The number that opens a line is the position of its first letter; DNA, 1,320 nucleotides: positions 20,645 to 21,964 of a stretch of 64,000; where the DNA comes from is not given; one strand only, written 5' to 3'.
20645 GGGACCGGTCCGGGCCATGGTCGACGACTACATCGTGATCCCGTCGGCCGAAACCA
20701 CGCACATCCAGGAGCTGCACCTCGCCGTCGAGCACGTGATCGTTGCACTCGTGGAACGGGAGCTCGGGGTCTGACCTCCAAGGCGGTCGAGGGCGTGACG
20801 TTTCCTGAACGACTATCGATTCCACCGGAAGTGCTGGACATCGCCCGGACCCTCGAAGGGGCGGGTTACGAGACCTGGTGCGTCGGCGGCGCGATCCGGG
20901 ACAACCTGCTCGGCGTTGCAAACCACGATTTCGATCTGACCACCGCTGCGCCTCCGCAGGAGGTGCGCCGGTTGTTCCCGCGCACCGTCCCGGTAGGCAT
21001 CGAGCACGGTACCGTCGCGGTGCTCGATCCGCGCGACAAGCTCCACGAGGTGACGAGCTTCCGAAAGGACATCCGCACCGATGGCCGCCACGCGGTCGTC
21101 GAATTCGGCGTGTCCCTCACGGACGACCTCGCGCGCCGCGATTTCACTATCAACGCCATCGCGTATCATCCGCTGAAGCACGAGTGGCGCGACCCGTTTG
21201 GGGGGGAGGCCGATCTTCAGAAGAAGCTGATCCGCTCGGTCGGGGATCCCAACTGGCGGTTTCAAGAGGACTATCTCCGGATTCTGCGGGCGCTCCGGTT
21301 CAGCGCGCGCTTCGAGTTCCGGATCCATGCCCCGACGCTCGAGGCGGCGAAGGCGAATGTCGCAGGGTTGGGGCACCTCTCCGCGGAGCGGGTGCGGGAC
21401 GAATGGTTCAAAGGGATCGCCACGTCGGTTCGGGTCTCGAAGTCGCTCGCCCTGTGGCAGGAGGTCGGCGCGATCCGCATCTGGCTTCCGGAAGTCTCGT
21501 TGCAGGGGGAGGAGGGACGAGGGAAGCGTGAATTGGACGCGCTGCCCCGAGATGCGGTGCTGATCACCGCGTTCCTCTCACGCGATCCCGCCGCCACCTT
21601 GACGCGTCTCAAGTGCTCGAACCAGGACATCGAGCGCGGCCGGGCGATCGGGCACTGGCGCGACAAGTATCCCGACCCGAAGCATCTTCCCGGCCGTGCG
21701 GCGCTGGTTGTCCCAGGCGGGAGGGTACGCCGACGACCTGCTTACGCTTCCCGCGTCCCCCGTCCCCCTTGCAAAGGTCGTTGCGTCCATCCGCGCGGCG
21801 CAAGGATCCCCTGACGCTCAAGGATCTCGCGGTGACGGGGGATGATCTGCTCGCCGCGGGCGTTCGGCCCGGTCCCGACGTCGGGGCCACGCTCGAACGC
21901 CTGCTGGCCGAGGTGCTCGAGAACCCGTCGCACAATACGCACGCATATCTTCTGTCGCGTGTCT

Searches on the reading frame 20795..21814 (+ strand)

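Call 58: search_protein_families(library=pfam, proteins=[window:20795-21814:+], max_evalue=0.001)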
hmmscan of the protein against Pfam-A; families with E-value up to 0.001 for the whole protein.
window:20795-21814:+ (339 aa): 2 families
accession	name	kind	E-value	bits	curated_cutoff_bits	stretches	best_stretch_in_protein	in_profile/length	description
PF01743.26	PolyA_pol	-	1e-30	107.1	23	1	28-147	2-126/126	Poly A polymerase head domain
PF12627.12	PolyA_pol_RNAbd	-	1e-05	25.6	22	1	175-234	2-60/64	Probable RNA and SrmB- binding site of polymerase A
